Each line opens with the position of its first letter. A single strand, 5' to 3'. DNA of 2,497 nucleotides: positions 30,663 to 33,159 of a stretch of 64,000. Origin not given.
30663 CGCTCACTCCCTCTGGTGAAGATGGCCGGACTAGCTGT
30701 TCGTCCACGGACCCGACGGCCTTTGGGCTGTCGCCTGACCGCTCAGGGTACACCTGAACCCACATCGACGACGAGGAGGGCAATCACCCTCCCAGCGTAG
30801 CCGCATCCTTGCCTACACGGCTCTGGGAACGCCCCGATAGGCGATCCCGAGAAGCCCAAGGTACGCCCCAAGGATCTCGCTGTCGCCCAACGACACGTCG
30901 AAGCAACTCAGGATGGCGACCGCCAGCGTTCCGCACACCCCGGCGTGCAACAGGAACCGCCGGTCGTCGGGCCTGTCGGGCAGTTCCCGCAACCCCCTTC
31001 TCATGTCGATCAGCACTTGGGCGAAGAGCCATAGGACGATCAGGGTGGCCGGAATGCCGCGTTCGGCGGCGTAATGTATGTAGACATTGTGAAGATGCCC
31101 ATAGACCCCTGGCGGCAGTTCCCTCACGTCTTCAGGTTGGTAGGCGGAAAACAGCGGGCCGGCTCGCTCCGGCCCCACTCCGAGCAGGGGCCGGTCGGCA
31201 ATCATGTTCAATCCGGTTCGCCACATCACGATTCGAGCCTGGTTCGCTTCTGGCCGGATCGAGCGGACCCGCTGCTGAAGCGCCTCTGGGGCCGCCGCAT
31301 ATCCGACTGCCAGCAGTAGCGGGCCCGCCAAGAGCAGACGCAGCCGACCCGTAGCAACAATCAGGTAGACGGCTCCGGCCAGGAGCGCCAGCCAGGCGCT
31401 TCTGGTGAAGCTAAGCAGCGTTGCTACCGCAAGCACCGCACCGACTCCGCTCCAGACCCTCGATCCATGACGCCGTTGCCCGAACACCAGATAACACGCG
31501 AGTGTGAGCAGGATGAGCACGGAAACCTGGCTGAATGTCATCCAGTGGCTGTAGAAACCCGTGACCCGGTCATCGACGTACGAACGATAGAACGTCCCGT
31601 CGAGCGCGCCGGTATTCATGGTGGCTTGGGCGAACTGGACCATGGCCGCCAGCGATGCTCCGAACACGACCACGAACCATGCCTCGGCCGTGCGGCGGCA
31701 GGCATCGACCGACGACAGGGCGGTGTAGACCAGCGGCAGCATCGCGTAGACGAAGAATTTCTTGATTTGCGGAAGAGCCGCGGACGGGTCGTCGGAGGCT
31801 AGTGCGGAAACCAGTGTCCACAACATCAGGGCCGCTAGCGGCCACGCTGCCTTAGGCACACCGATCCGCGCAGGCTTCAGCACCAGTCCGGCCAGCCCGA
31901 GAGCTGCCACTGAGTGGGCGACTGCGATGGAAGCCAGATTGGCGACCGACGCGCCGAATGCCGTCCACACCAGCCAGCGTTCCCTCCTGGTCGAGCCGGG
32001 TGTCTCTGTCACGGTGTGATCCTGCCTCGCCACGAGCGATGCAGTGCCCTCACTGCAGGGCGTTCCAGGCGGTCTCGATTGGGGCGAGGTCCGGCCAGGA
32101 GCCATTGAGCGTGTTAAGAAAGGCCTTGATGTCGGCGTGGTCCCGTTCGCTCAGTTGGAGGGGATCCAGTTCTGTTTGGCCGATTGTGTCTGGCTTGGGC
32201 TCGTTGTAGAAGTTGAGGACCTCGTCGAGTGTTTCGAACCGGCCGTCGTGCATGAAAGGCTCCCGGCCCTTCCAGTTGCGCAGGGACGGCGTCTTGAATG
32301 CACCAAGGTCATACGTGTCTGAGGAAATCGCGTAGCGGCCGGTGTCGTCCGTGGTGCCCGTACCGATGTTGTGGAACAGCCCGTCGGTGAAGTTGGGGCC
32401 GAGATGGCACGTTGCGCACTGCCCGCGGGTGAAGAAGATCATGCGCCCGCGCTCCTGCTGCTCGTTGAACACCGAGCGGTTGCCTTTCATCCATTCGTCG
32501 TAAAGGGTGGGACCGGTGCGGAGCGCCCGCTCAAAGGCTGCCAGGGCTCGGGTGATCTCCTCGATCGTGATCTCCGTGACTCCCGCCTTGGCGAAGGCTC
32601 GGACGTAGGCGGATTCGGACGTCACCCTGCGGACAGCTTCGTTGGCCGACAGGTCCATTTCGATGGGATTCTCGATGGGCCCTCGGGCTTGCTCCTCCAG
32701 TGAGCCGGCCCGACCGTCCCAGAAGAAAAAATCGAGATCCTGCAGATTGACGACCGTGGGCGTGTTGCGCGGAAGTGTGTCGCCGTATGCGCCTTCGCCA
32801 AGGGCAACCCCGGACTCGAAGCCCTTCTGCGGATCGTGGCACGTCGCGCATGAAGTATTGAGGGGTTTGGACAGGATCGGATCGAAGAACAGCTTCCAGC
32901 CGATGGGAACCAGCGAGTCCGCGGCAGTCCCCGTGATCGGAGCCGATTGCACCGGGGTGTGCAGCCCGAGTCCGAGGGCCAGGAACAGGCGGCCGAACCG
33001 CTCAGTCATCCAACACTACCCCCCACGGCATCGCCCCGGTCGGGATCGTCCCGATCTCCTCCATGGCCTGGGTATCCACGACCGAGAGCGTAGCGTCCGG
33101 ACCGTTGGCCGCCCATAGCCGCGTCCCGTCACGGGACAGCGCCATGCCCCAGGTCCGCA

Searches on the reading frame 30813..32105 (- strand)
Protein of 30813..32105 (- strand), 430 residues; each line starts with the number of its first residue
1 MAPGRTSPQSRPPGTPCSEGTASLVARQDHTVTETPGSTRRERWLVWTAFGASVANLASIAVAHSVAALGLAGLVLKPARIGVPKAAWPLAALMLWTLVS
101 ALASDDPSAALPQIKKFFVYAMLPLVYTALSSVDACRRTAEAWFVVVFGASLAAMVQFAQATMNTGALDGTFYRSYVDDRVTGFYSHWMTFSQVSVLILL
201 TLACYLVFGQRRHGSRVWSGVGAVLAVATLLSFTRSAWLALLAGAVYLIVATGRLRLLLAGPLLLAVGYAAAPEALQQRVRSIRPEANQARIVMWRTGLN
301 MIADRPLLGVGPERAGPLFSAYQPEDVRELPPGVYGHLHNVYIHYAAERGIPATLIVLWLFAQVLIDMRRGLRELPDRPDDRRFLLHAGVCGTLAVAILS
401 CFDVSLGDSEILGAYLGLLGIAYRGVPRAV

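Call 32: search_protein_families(library=pfam, proteins=[window:30813-32105:-], max_evalue=0.001)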
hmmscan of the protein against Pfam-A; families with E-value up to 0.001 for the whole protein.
window:30813-32105:- (430 aa): 2 families
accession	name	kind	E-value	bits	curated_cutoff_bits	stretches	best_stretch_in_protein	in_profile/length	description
PF04932.20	Wzy_C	-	3.6e-23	82.4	31.7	1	224-357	5-148/149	O-Antigen ligase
PF05437.17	AzlD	-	0.00065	20.2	23.7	1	183-250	30-97/99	Branched-chain amino acid transport protein (AzlD)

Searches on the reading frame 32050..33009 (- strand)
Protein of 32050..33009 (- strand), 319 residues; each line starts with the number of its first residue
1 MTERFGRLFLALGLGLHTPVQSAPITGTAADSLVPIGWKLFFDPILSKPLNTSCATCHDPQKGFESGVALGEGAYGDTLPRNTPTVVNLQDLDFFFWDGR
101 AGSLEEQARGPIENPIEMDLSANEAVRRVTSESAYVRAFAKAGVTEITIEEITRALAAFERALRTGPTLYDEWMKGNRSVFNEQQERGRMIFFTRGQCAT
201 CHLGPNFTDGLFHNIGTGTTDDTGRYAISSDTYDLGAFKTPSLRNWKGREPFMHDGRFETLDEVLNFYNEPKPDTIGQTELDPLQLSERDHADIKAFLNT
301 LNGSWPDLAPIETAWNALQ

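Call 32: search_protein_families(library=pfam, proteins=[window:32050-33009:-], max_evalue=0.001)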
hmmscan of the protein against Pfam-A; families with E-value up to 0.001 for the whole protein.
window:32050-33009:- (319 aa): 2 families
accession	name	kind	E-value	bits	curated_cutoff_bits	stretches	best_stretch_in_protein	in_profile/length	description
PF03150.19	CCP_MauG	-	3.3e-50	171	25.6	1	34-178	4-148/149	Di-haem cytochrome c peroxidase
PF00034.26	Cytochrom_C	-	0.00043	22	21.3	0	186-301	2-89/90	Cytochrome c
